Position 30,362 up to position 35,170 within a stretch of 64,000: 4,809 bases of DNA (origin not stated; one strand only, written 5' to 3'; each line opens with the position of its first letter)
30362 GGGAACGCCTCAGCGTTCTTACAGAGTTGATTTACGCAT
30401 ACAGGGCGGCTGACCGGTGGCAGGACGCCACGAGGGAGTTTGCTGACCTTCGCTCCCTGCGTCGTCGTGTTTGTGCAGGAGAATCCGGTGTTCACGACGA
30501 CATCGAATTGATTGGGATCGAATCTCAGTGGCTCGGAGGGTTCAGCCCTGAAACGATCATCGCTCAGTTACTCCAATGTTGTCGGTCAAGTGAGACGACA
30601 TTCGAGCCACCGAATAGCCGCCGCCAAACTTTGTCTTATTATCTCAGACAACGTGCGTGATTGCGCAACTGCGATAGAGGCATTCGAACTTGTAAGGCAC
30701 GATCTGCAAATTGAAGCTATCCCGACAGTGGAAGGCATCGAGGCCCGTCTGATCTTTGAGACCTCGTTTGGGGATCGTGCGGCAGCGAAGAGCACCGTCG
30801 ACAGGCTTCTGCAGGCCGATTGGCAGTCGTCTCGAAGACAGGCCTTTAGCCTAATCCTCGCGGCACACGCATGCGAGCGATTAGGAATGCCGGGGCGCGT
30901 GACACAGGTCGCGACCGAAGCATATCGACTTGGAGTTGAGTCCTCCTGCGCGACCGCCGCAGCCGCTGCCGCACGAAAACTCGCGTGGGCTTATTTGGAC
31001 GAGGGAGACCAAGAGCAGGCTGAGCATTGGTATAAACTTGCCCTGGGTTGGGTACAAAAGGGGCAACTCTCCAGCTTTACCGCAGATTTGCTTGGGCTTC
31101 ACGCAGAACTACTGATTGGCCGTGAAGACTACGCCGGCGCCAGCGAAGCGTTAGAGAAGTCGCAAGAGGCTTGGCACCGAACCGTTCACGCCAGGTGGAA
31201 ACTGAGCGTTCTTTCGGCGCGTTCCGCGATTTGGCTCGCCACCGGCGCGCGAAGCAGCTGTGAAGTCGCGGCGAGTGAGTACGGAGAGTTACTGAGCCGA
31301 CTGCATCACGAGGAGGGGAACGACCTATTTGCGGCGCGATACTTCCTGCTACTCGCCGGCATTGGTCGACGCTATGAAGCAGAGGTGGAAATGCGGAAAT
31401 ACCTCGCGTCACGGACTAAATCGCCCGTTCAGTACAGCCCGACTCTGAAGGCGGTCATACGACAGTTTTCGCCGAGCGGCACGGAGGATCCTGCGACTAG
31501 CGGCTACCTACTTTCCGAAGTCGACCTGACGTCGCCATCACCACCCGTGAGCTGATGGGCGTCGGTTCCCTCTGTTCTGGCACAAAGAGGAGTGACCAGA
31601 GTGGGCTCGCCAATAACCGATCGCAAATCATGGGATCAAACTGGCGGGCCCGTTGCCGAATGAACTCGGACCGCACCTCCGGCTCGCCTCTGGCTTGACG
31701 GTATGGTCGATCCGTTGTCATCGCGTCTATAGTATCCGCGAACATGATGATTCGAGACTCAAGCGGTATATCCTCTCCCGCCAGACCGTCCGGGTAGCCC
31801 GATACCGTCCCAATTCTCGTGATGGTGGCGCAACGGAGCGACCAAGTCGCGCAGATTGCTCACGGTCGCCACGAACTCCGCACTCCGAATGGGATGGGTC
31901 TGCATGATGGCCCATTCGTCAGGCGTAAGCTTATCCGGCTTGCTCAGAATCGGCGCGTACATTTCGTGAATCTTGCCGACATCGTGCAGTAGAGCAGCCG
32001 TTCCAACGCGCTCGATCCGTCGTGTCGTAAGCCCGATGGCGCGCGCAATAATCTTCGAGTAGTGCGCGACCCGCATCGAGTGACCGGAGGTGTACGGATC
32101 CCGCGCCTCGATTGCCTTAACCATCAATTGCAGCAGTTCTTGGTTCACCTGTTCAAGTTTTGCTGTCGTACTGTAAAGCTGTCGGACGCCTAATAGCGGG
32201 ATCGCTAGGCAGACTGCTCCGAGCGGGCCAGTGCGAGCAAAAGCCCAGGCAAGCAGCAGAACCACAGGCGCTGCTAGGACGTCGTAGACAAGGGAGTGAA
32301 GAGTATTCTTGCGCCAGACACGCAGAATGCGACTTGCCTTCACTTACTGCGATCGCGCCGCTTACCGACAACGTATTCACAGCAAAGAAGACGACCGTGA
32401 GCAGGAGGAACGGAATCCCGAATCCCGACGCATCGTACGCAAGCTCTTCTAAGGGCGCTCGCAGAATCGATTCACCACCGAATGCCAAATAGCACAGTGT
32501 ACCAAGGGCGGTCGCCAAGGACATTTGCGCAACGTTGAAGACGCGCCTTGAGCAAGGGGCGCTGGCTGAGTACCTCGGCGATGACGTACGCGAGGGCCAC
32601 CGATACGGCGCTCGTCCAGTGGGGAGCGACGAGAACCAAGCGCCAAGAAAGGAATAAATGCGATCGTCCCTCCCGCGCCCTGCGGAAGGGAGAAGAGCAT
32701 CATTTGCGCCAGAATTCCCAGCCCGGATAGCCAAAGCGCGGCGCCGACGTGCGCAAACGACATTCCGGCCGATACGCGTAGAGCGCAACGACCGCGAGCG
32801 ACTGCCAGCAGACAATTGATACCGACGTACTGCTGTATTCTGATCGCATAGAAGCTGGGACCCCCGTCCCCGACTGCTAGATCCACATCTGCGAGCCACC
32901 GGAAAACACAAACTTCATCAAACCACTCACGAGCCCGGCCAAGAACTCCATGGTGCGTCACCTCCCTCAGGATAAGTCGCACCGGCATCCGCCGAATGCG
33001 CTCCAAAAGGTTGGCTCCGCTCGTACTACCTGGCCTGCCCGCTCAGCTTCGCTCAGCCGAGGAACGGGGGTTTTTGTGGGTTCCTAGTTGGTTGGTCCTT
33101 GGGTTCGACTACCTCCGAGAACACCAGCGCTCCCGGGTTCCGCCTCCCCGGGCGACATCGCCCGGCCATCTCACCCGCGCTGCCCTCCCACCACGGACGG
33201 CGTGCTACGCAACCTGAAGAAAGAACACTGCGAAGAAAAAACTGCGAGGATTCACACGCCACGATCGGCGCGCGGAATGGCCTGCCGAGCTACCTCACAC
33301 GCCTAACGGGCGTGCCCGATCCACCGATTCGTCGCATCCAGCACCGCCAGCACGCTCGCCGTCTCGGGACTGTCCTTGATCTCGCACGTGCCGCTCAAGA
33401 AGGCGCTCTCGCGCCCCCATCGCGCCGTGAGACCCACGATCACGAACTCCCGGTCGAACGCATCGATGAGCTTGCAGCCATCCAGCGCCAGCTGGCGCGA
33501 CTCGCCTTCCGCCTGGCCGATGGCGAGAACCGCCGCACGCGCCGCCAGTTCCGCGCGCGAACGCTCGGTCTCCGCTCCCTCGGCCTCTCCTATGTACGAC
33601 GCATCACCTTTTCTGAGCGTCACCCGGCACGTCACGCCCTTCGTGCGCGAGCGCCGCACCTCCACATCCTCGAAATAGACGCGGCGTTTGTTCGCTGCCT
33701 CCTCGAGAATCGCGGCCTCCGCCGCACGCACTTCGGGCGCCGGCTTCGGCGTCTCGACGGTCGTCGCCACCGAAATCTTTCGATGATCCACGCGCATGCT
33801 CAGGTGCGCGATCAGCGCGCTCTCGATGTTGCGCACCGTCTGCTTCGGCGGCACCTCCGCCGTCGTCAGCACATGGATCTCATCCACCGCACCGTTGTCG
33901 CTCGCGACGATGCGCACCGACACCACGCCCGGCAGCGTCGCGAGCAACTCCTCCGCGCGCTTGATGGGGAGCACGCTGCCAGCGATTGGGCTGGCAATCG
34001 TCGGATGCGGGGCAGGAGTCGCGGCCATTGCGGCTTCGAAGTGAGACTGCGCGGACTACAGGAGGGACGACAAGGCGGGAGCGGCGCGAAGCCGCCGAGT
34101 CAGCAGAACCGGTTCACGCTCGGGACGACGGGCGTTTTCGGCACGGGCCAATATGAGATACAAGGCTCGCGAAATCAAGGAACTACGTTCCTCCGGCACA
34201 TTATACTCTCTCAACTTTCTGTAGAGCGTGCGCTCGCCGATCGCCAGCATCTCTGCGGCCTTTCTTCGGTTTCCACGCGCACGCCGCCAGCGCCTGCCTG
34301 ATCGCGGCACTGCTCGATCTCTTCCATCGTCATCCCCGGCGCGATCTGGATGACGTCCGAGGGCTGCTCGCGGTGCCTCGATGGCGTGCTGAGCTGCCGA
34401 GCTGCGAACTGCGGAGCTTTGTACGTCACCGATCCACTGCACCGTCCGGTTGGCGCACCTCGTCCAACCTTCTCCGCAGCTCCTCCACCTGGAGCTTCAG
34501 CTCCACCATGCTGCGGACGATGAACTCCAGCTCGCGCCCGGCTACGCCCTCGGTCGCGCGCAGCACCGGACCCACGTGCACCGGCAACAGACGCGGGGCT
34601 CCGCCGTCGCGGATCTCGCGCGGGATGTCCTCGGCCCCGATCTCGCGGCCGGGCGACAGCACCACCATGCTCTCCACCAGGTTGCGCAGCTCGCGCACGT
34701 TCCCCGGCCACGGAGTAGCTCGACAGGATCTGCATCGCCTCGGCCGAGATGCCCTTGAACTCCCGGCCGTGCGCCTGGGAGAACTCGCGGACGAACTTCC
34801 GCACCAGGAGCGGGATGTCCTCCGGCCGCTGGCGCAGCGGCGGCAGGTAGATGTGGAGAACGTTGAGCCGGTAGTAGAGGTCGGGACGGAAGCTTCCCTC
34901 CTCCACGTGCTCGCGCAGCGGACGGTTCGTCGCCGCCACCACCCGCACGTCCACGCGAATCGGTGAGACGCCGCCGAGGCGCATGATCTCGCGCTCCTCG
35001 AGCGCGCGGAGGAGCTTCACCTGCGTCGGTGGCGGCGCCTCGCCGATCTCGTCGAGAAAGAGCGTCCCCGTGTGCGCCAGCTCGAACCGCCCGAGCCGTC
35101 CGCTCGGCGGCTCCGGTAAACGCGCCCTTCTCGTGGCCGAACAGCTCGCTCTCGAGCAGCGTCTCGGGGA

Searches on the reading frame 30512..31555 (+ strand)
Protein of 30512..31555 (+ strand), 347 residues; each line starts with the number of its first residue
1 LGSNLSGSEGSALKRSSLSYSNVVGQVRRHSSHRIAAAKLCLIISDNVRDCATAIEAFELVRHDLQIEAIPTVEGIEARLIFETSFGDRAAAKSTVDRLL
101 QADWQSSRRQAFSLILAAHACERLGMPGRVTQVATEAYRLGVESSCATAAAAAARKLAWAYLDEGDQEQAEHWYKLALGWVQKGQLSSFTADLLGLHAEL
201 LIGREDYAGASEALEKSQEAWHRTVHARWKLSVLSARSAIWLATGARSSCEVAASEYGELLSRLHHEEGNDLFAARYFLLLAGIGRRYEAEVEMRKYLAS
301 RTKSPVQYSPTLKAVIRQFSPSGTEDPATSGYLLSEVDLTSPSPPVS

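Call 33: search_protein_families(library=pfam, proteins=[window:30512-31555:+], max_evalue=0.01)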
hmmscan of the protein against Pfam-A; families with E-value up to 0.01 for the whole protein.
window:30512-31555:+ (347 aa): 3 families
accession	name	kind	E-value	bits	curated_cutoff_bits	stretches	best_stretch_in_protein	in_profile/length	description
PF13181.12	TPR_8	-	0.0018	18.8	25.7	0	157-180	7-30/34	Tetratricopeptide repeat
PF13424.12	TPR_12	-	0.0026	18.4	30.1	0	150-178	44-72/77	Tetratricopeptide repeat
PF14938.12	SNAP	-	0.0095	15.9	25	1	107-216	70-180/282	Soluble NSF attachment protein, SNAP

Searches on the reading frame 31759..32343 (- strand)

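Call 33: search_protein_families(library=pfam, proteins=[window:31759-32343:-], max_evalue=0.01)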
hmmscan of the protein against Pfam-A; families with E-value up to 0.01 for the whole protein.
window:31759-32343:- (194 aa): 3 families
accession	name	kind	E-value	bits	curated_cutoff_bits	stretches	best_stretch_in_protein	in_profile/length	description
PF13487.12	HD_5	-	1.1e-15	58.2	27.2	1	73-187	2-118/170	HD domain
PF01966.28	HD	-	2e-13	51.1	22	1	86-180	2-91/116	HD domain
PF08668.18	HDOD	-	4.5e-06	26.7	22.9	1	47-125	60-133/196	HDOD domain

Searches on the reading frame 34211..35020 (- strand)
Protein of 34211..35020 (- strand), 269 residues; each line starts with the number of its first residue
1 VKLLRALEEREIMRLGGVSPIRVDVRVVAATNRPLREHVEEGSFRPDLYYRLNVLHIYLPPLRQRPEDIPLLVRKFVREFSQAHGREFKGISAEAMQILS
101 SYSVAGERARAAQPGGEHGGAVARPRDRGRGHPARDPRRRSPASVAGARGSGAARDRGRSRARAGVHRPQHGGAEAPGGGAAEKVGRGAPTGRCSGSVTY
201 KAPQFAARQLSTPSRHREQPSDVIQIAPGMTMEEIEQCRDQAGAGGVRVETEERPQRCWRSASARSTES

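Call 33: search_protein_families(library=pfam, proteins=[window:34211-35020:-], max_evalue=0.01)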
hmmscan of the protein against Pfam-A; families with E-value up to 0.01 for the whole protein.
window:34211-35020:- (269 aa): 3 families
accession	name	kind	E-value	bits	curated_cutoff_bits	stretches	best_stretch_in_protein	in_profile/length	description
PF00158.32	Sigma54_activat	-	4.6e-18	65.9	20.2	1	2-57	112-167/168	Sigma-54 interaction domain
PF25601.1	AAA_lid_14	-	1.5e-09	38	27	1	63-103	1-41/87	AAA+ ATPase lid domain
PF14532.12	Sigma54_activ_2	-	0.0011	19.6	25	1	22-62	98-138/138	Sigma-54 interaction domain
